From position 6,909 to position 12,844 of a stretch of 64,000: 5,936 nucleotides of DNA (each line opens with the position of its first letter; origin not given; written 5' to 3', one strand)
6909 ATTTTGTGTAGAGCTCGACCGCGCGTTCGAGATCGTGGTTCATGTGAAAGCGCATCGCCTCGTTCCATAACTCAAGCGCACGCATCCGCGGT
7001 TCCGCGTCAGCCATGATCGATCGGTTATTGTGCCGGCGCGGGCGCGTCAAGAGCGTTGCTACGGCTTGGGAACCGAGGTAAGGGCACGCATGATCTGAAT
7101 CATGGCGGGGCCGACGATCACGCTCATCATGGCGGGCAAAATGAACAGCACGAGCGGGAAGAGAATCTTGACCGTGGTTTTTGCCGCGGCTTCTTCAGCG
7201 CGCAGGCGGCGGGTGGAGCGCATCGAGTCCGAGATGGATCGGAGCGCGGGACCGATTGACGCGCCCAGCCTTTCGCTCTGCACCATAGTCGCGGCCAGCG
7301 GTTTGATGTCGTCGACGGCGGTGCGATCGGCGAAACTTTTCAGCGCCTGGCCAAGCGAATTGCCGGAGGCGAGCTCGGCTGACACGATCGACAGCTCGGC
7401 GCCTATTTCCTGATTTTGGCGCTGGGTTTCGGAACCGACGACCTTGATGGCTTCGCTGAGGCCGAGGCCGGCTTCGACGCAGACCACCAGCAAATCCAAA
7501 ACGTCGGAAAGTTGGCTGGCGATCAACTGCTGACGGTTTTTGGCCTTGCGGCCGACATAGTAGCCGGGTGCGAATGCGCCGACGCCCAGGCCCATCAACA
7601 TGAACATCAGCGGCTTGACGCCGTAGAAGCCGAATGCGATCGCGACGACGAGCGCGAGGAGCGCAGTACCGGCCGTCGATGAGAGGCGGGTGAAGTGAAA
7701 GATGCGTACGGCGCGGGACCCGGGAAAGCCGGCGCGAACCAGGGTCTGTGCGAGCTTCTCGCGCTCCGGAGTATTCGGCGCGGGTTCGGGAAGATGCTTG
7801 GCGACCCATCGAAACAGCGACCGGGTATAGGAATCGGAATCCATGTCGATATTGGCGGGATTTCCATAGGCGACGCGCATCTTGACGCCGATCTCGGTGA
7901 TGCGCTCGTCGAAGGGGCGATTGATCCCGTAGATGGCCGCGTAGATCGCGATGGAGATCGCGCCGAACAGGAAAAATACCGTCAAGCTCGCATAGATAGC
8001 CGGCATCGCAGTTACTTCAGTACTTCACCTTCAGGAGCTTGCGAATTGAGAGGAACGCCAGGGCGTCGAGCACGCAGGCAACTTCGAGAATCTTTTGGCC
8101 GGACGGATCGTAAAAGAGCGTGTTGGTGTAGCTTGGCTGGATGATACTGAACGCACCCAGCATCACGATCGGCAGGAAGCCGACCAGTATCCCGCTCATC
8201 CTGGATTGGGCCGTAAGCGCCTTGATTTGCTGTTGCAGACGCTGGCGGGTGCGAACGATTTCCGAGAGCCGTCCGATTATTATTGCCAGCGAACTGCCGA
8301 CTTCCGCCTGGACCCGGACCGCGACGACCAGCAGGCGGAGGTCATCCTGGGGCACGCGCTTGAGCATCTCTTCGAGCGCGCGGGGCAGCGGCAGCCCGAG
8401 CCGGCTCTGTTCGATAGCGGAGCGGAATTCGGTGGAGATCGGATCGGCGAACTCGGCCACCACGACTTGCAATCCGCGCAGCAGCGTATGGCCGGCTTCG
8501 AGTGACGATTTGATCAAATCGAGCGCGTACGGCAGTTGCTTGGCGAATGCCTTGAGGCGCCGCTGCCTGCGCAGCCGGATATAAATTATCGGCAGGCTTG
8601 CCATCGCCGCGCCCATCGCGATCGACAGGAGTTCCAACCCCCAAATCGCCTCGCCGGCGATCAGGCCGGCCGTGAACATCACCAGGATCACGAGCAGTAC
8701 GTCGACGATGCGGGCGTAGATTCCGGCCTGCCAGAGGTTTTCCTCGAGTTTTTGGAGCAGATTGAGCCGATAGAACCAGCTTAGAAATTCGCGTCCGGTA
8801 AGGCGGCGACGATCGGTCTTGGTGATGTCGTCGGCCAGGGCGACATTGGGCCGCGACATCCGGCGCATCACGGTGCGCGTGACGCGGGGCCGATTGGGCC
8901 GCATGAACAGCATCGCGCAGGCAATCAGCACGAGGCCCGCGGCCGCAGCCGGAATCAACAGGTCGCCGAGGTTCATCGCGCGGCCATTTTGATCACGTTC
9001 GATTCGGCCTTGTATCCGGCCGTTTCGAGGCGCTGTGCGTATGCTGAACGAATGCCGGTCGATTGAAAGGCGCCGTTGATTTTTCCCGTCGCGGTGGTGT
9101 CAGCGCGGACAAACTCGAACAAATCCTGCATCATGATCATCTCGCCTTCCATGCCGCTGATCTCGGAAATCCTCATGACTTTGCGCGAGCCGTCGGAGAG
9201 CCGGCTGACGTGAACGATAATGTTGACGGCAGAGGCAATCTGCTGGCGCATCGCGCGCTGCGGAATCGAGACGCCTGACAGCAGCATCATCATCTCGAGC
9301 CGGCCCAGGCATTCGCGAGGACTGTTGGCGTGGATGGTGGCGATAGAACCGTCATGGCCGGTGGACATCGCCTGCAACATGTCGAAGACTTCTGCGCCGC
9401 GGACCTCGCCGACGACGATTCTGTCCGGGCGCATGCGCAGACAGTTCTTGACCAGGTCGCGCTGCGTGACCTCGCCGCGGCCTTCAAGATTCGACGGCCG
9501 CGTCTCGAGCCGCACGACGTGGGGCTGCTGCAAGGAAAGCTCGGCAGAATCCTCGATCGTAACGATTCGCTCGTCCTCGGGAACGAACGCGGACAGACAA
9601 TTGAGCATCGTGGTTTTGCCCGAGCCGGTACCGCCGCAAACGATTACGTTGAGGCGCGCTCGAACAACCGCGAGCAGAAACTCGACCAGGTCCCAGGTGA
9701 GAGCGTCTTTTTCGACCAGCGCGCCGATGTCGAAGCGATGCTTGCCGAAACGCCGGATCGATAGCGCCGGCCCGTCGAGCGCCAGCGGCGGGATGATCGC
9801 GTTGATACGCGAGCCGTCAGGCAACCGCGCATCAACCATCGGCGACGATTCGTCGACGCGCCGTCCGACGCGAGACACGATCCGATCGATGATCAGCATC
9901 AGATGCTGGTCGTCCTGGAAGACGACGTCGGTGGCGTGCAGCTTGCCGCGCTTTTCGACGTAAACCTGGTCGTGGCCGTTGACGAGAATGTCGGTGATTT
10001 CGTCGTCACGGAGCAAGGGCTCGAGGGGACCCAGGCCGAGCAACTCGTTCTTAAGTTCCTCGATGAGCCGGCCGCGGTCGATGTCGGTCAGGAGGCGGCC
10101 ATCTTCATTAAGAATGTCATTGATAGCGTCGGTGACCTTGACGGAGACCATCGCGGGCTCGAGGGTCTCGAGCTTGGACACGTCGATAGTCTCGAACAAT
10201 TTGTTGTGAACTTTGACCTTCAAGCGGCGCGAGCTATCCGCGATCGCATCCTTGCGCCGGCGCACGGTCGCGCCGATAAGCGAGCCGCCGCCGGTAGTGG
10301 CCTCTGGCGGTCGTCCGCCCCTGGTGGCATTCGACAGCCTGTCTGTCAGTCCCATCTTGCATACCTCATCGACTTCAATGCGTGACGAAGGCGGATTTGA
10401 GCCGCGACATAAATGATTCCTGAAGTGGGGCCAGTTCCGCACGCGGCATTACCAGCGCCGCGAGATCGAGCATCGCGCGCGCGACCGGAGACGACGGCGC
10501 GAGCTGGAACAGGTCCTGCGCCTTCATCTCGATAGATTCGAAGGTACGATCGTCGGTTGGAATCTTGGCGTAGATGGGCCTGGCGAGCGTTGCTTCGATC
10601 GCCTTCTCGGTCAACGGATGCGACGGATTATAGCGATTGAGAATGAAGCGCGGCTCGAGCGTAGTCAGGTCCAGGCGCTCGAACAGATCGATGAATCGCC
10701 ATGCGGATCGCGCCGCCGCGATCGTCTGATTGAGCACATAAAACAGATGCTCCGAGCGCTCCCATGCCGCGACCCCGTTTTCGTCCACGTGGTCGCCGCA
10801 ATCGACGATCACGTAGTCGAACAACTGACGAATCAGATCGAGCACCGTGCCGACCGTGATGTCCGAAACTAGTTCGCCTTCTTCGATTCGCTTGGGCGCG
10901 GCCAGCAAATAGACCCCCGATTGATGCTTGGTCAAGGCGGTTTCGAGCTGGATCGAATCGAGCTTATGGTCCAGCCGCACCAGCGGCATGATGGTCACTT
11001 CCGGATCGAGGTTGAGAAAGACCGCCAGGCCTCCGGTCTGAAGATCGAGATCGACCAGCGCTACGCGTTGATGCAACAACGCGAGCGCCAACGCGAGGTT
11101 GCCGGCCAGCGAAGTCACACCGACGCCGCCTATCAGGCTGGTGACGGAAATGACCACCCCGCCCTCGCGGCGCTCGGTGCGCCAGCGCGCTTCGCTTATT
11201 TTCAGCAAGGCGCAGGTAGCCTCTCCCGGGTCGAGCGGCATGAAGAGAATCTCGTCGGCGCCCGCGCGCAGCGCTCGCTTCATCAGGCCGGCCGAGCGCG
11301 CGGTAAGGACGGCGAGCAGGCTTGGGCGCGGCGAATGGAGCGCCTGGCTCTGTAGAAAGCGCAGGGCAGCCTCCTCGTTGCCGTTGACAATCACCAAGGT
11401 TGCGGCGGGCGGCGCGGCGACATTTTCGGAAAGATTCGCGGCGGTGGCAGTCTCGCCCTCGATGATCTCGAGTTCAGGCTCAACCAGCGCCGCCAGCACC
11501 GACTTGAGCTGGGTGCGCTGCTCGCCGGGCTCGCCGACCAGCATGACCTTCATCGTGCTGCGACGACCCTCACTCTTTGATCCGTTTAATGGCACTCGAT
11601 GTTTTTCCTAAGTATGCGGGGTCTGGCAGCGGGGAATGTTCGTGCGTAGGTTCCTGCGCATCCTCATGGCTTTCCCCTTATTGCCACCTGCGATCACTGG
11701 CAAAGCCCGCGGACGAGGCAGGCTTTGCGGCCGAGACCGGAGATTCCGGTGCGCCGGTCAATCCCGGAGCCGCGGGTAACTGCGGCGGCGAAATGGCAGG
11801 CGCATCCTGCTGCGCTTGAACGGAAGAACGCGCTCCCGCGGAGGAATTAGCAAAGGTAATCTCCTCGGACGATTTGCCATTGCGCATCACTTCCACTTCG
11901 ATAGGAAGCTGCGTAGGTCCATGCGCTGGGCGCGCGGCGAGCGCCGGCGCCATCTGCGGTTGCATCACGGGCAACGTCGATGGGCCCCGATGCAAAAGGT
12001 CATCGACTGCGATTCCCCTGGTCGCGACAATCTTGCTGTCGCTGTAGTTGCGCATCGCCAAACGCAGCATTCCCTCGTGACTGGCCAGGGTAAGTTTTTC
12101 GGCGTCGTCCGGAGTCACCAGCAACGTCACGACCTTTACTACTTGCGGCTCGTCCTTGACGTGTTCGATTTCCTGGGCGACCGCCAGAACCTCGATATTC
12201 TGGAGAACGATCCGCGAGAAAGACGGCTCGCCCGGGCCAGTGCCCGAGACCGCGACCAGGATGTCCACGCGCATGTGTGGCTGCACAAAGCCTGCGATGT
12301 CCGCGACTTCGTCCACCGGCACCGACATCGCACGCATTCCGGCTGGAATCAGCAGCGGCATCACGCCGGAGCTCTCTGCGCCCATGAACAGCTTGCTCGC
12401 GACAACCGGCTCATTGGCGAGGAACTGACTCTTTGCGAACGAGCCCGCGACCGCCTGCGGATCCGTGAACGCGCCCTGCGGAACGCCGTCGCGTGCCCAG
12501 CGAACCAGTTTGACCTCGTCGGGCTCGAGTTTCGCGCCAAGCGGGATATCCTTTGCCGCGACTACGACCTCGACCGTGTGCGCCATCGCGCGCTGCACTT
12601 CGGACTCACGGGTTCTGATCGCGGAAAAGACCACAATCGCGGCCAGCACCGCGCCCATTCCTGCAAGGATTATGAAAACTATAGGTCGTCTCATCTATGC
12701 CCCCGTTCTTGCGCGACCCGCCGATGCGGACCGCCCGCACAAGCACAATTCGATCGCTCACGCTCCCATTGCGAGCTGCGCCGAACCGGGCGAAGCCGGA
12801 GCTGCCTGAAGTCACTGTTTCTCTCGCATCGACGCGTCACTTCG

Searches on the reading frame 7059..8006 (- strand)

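Call 28: search_protein_families(library=pfam, proteins=[window:7059-8006:-], max_evalue=0.001)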
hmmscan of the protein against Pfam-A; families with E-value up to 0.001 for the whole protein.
window:7059-8006:- (315 aa): 1 family
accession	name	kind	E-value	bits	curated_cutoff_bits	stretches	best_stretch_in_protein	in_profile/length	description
PF00482.28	T2SSF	-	7.8e-22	78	25.2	1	170-298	2-124/125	Type II secretion system (T2SS), protein F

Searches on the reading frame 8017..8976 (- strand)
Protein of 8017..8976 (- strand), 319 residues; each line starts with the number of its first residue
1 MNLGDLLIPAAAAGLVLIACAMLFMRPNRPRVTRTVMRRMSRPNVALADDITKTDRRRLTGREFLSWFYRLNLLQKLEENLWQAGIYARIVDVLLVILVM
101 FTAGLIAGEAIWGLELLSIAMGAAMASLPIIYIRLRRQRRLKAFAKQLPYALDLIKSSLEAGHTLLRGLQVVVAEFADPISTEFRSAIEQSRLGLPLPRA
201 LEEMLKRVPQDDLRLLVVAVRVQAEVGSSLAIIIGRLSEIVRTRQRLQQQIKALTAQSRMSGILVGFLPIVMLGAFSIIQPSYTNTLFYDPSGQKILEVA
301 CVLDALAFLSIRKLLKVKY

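Call 28: search_protein_families(library=pfam, proteins=[window:8017-8976:-], max_evalue=0.001)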
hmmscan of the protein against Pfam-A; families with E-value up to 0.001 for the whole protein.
window:8017-8976:- (319 aa): 1 family
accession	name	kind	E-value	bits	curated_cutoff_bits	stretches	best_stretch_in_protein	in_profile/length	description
PF00482.28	T2SSF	-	2e-16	60.5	25.2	1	152-276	2-123/125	Type II secretion system (T2SS), protein F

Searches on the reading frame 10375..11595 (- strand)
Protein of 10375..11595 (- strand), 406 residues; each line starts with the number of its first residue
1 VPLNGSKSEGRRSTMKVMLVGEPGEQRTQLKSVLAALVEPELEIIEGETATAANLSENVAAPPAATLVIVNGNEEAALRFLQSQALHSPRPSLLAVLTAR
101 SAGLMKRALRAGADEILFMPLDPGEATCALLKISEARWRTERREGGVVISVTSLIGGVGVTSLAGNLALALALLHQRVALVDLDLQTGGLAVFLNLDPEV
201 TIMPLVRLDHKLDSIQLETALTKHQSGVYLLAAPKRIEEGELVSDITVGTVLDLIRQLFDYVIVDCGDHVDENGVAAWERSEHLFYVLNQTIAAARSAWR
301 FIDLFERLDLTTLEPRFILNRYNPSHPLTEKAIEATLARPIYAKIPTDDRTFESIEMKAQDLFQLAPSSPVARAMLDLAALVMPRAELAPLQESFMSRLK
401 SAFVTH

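Call 28: search_protein_families(library=pfam, proteins=[window:10375-11595:-], max_evalue=0.001)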
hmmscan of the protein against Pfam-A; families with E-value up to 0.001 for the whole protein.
window:10375-11595:- (406 aa): 4 families
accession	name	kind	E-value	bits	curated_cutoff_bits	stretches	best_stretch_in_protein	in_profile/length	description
PF01656.29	CbiA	-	1.7e-11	44.6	25.4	1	149-356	1-120/125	CobQ/CobB/MinD/ParA nucleotide binding domain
PF13614.12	AAA_31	-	2.3e-09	37.9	27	1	148-269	3-128/177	AAA domain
PF10609.15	ParA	-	8.2e-06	25.8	27.1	1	148-222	5-83/246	NUBPL iron-transfer P-loop NTPase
PF06564.18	CBP_BcsQ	-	0.00015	21.8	21.3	0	149-293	4-150/234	Cellulose biosynthesis protein BcsQ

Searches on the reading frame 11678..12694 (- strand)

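Call 28: search_protein_families(library=pfam, proteins=[window:11678-12694:-], max_evalue=0.001)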
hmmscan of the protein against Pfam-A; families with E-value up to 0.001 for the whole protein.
window:11678-12694:- (338 aa): 2 families
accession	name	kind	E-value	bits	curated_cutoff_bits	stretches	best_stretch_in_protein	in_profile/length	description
PF16976.10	RcpC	-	4.6e-27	94.6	28.8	1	115-215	6-114/114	Flp pilus assembly protein RcpC/CpaB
PF08666.17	SAF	-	2.8e-11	44.2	21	1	42-102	2-62/63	SAF domain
